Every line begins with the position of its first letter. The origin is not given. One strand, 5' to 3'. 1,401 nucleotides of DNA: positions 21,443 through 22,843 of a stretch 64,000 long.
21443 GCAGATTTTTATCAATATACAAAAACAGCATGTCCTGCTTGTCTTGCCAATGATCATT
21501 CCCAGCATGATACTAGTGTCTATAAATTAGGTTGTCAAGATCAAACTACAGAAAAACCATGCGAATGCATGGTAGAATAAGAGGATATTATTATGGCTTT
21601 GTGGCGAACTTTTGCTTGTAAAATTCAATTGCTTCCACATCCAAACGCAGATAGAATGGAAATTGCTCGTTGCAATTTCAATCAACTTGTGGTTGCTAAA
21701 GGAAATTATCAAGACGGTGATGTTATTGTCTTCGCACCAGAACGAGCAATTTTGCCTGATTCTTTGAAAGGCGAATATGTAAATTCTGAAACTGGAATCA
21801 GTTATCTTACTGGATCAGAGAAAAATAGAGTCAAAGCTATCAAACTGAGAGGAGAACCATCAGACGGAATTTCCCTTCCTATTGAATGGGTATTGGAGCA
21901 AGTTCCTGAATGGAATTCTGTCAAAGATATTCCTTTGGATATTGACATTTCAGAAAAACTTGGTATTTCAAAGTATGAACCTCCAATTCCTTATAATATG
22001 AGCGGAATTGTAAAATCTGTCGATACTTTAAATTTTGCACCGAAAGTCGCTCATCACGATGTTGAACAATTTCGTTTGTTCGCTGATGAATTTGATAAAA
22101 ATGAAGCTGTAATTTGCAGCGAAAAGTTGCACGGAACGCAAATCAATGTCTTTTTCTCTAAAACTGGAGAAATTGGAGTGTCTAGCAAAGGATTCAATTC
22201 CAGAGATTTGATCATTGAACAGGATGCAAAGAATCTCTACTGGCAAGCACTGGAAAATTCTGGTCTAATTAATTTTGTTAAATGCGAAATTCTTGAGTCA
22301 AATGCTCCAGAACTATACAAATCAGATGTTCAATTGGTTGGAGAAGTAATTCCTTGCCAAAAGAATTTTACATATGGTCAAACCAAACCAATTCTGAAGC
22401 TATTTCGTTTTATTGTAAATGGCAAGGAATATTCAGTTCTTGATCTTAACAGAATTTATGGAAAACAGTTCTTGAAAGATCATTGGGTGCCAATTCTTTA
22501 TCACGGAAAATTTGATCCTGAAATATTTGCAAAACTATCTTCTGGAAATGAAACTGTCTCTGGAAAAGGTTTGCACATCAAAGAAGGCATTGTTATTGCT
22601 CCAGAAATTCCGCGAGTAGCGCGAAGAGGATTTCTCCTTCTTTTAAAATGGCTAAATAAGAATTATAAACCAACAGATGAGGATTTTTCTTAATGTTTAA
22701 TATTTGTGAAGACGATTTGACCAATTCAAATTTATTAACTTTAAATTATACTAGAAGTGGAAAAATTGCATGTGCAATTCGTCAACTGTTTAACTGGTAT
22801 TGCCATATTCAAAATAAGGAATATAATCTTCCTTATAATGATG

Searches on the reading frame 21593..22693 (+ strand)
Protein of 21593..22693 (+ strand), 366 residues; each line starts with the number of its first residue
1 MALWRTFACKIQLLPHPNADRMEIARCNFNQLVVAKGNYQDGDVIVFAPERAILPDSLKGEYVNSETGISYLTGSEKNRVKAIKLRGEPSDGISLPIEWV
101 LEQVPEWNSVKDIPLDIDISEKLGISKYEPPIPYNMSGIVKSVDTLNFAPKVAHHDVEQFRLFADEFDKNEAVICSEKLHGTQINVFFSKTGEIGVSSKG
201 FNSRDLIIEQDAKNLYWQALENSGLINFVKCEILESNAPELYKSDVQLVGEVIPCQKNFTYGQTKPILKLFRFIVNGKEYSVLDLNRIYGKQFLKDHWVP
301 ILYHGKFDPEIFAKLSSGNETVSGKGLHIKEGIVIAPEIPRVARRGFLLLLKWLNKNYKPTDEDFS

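Call 8: search_protein_families(library=pfam, proteins=[window:21593-22693:+], max_evalue=0.001)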
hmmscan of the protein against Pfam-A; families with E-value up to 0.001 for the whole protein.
window:21593-22693:+ (366 aa): 2 families
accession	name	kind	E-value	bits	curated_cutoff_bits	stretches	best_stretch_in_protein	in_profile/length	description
PF09414.15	RNA_ligase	-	2.1e-13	51.2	27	1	172-352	2-169/171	RNA ligase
PF21189.3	PHA02142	-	8.7e-10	39.4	27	1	14-97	11-92/92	PHA02142 OB-fold domain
